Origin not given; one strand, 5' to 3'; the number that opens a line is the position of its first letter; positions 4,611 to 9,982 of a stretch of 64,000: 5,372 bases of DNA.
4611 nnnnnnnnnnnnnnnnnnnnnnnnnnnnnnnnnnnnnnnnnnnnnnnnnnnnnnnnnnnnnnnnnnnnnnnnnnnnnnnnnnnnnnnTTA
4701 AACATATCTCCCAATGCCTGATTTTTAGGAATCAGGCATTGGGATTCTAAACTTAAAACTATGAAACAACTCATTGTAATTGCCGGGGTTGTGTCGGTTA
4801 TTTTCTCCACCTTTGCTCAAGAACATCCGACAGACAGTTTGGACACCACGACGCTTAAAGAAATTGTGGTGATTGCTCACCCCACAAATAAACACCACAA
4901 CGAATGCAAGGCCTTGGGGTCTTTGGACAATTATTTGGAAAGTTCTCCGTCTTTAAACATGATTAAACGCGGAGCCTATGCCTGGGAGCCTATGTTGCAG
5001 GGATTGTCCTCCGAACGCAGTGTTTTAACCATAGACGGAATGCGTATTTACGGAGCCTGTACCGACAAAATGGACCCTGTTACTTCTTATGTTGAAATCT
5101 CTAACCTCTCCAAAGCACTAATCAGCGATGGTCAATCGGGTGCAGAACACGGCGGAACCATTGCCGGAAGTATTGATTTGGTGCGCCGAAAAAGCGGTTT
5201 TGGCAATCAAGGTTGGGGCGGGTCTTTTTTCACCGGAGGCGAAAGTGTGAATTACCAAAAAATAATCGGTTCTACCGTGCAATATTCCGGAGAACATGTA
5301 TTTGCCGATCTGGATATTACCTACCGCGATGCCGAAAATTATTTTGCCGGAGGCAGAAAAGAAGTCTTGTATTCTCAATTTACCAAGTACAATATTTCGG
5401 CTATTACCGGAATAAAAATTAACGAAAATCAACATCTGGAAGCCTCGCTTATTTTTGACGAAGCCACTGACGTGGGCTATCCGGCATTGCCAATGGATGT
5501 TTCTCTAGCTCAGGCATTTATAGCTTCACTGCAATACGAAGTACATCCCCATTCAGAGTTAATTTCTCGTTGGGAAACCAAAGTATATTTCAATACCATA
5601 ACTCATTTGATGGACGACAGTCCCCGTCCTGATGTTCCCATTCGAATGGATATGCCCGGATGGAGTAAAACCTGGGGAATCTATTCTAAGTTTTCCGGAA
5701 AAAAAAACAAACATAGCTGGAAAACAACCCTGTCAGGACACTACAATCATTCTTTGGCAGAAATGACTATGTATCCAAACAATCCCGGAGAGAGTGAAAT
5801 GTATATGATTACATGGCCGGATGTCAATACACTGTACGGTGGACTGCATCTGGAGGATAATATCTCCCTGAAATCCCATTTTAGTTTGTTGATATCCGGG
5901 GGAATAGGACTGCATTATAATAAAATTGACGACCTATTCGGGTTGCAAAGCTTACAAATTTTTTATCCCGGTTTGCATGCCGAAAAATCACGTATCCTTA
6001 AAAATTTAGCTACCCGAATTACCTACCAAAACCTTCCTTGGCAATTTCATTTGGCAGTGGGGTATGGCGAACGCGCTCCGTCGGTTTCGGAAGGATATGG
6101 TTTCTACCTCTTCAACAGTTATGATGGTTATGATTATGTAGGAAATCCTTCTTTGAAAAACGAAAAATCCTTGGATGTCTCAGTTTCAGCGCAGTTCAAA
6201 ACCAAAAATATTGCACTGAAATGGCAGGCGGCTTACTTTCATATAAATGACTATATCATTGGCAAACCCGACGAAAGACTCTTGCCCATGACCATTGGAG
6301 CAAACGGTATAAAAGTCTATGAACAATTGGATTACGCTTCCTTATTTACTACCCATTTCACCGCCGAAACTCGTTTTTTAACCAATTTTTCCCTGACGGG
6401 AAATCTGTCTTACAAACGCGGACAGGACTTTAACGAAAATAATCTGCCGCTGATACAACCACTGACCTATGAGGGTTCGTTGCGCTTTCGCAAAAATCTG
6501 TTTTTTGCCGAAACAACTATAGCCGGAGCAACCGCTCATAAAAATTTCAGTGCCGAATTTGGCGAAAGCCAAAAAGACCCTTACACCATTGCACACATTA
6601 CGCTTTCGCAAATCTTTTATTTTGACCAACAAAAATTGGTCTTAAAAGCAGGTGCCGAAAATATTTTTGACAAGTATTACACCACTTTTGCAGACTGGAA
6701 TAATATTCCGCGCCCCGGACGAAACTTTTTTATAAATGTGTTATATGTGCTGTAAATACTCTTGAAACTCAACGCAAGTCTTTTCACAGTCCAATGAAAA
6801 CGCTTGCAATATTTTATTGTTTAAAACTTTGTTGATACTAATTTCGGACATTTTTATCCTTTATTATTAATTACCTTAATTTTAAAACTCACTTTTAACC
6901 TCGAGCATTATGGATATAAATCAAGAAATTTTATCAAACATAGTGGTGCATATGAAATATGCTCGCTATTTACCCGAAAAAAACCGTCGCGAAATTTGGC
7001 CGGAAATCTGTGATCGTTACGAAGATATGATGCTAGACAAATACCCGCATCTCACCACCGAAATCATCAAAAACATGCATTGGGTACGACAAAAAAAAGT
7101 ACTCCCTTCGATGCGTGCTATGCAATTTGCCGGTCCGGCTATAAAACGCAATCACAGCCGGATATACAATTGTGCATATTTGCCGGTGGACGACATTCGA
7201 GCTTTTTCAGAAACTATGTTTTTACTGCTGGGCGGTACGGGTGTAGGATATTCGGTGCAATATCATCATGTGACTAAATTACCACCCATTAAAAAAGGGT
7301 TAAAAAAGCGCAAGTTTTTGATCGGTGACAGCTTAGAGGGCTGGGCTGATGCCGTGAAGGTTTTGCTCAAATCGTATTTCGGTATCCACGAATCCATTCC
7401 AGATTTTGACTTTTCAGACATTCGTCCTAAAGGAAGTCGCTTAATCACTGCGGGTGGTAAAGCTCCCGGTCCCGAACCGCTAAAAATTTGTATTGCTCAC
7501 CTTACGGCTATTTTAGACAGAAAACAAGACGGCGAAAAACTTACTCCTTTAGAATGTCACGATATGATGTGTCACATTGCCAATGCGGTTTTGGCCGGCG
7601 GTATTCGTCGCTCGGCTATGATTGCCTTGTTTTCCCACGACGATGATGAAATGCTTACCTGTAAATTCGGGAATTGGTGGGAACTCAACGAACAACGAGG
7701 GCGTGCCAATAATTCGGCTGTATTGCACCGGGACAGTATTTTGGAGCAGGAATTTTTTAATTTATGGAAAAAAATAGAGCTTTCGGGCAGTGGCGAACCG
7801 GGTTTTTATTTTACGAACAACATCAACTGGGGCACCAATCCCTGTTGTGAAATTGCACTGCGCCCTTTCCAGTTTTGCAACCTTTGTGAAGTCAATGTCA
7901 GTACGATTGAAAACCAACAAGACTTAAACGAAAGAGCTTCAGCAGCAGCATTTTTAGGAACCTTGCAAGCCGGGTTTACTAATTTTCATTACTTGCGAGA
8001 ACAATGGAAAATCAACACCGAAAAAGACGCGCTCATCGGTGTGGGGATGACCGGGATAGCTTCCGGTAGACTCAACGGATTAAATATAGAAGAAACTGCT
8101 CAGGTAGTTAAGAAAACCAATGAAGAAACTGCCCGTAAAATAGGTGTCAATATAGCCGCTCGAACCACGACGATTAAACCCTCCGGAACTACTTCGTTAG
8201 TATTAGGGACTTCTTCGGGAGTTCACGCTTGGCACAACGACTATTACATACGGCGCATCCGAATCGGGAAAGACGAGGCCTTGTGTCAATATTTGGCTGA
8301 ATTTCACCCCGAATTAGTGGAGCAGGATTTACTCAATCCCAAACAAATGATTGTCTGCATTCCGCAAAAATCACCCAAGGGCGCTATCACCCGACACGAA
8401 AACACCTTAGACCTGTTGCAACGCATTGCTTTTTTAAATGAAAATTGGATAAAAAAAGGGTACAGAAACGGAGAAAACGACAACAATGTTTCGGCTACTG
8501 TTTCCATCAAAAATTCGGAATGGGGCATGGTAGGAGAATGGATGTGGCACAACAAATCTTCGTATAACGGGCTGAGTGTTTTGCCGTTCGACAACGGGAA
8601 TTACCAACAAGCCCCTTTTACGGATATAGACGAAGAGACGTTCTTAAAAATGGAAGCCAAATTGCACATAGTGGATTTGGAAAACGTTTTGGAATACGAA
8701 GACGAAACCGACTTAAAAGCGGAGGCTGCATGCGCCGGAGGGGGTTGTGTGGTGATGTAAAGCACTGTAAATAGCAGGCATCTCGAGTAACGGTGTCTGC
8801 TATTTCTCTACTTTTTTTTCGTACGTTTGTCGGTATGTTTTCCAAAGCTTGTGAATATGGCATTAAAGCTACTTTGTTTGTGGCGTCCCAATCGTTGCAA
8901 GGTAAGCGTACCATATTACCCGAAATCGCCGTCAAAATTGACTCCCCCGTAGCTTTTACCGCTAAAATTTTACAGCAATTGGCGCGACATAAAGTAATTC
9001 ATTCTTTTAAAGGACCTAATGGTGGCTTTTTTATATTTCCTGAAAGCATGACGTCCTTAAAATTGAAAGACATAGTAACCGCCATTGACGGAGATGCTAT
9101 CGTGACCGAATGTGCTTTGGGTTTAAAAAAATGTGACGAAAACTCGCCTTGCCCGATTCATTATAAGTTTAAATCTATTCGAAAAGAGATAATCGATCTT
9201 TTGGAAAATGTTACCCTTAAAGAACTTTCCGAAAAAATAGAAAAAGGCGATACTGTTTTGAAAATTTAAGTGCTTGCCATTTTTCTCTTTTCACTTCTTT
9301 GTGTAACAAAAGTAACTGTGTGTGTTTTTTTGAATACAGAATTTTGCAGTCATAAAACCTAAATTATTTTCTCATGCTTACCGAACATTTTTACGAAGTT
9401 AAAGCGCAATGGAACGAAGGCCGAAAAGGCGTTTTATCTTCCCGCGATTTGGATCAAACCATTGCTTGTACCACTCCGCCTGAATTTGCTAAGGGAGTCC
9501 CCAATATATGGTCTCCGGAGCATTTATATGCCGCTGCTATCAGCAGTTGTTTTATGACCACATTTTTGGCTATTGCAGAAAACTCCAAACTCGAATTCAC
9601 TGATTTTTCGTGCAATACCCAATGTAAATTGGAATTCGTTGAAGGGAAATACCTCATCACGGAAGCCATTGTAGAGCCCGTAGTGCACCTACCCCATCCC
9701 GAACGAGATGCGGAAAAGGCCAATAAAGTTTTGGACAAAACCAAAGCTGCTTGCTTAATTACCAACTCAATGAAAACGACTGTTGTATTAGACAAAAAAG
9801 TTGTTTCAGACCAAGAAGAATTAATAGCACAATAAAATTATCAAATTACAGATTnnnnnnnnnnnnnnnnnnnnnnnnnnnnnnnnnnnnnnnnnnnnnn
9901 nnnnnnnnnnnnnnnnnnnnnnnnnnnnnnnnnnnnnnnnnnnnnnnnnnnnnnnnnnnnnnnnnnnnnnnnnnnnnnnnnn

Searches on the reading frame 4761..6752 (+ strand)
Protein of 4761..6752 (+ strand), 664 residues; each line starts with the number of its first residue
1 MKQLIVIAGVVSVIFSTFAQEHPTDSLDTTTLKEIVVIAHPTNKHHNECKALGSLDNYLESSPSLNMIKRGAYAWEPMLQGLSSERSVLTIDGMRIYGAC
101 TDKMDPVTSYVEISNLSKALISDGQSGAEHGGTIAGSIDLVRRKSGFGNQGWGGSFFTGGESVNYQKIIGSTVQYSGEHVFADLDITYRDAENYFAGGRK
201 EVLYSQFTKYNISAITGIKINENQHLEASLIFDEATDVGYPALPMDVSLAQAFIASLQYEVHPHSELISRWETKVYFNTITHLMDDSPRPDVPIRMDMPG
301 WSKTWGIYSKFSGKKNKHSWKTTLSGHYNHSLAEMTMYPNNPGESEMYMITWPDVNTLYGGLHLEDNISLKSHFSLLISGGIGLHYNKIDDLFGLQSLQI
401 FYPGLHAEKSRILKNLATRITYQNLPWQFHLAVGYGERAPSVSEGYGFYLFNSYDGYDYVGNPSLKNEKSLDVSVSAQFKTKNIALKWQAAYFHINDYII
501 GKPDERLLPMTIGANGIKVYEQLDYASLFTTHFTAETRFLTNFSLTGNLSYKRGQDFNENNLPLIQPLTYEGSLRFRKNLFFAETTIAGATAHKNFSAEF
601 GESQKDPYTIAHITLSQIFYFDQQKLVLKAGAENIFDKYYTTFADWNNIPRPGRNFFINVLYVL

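Call 57: search_protein_families(library=pfam, proteins=[window:4761-6752:+], max_evalue=0.0001)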
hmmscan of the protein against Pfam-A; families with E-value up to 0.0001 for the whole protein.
window:4761-6752:+ (664 aa): 0 families

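Call 59: search_protein_families(library=ncbifam, proteins=[window:4761-6752:+], max_evalue=0.00001)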
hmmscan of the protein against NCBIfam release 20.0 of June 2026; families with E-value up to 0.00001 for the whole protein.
window:4761-6752:+ (664 aa): 4 families
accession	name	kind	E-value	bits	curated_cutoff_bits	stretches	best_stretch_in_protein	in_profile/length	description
TIGR01778.1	TonB-copper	equivalog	6e-30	104.6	472.45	1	57-643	19-605/637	TonB-dependent copper receptor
TIGR01785.1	TonB-hemin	subfamily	4.5e-18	65.1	316.85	1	56-662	39-675/677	TonB-dependent heme/hemoglobin receptor family protein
TIGR01786.1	TonB-hemlactrns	subfamily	1e-16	60.5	323.75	1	335-661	383-716/719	TonB-dependent hemoglobin/transferrin/lactoferrin family receptor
TIGR01783.1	TonB-siderophor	subfamily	4.3e-06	25.6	223.5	0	591-660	574-645/649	TonB-dependent siderophore receptor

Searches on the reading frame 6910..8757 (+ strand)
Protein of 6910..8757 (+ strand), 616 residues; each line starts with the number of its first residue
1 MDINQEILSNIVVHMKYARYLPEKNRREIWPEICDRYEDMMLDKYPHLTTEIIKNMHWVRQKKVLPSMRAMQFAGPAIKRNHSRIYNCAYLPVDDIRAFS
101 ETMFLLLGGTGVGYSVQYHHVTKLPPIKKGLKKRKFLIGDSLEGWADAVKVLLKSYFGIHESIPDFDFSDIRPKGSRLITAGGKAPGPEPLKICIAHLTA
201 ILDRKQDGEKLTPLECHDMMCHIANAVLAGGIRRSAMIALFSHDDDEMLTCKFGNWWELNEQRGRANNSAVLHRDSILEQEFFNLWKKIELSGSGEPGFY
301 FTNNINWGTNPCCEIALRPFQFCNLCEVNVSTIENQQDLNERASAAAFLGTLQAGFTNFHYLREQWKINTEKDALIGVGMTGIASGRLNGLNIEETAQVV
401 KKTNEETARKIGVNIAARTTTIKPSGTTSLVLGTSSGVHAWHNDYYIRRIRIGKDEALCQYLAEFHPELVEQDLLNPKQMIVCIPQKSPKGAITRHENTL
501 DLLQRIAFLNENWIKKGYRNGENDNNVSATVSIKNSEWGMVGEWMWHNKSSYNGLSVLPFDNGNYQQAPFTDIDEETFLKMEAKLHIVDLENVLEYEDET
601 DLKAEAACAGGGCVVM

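Call 57: search_protein_families(library=pfam, proteins=[window:6910-8757:+], max_evalue=0.0001)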
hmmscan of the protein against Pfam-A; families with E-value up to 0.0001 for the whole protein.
window:6910-8757:+ (616 aa): 1 family
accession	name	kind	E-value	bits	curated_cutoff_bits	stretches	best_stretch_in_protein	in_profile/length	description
PF02867.20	Ribonuc_red_lgC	-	1.2e-09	37.9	23.9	1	308-385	208-293/523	Ribonucleotide reductase, barrel domain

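Call 59: search_protein_families(library=ncbifam, proteins=[window:6910-8757:+], max_evalue=0.00001)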
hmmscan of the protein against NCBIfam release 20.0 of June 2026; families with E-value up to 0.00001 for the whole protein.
window:6910-8757:+ (616 aa): 4 families
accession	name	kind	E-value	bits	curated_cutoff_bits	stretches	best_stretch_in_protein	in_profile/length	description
TIGR02505.1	RTPR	equivalog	5.9e-78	262.7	340.05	3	138-385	180-449/724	ribonucleoside-triphosphate reductase, adenosylcobalamin-dependent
TIGR02504.1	NrdJ_Z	equivalog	3.6e-16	58.9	399.95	1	166-384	113-360/606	adenosylcobalamin-dependent ribonucleoside-diphosphate reductase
NF006417.0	PRK08665.1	equivalog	9.2e-10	37.4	961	0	308-338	276-306/759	vitamin B12-dependent ribonucleotide reductase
NF005010.0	PRK06406.1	subfamily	1.3e-06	27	1125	0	415-455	570-611/771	vitamin B12-dependent ribonucleotide reductase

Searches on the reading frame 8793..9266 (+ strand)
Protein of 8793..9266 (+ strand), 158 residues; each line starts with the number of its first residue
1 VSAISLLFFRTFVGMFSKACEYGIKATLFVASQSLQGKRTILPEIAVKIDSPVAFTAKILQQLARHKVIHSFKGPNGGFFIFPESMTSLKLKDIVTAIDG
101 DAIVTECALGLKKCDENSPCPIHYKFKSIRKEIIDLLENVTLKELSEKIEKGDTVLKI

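Call 59: search_protein_families(library=ncbifam, proteins=[window:8793-9266:+], max_evalue=0.00001)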
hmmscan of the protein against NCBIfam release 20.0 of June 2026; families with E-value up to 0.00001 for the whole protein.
window:8793-9266:+ (158 aa): 7 families
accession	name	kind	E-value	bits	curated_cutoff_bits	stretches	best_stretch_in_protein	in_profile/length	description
TIGR00738.1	rrf2_super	superfamily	8.2e-23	80.7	73.3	1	15-145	2-130/132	Rrf2 family transcriptional regulator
TIGR02010.1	IscR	equivalog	2.4e-17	63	207.55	1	21-148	8-132/135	Fe-S cluster assembly transcriptional regulator IscR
TIGR02944.1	suf_reg_Xantho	equivalog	1.5e-16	60.9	110.65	1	18-144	6-129/130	SUF system Fe-S cluster assembly regulator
NF008110.0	PRK10857.1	equivalog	1.3e-10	41.3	275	1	20-148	7-132/164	Fe-S cluster assembly transcriptional regulator IscR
NF008886.0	PRK11920.1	equivalog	9.1e-08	31.9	193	1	17-148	4-133/153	iron-responsive transcriptional regulator RirA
NF008240.0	PRK11014.1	equivalog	2.5e-07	30.8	182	1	20-148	7-130/141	nitric oxide-sensing transcriptional repressor NsrR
NF047409.1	Cys_reg_CymR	equivalog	5.1e-06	26.7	195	1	19-152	6-130/139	cysteine metabolism transcriptional regulator CymR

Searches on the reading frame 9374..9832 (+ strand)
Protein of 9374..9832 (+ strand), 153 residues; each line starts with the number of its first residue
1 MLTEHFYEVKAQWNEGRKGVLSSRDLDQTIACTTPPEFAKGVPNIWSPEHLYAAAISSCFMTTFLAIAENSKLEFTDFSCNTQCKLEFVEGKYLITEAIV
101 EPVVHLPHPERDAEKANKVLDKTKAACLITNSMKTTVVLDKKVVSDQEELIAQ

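Call 59: search_protein_families(library=ncbifam, proteins=[window:9374-9832:+], max_evalue=0.00001)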
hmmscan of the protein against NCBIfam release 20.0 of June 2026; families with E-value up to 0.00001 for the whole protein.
window:9374-9832:+ (153 aa): 4 families
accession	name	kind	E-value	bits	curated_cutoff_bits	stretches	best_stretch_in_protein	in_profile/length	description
TIGR03563.1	perox_SACOL1771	subfamily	2.9e-14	53.1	166.15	1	5-139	1-136/138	SACOL1771 family peroxiredoxin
TIGR03561.1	organ_hyd_perox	subfamily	1.2e-10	41.8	88.85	1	7-138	2-129/134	Ohr family peroxiredoxin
NF052637.1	HydprxOhrVib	equivalog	7.7e-08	32.7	240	1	6-137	4-129/140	organic hydroperoxide reductase Ohr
TIGR03562.1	osmo_induc_OsmC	subfamily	9e-08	32.3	85.8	1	47-139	44-135/137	OsmC family peroxiredoxin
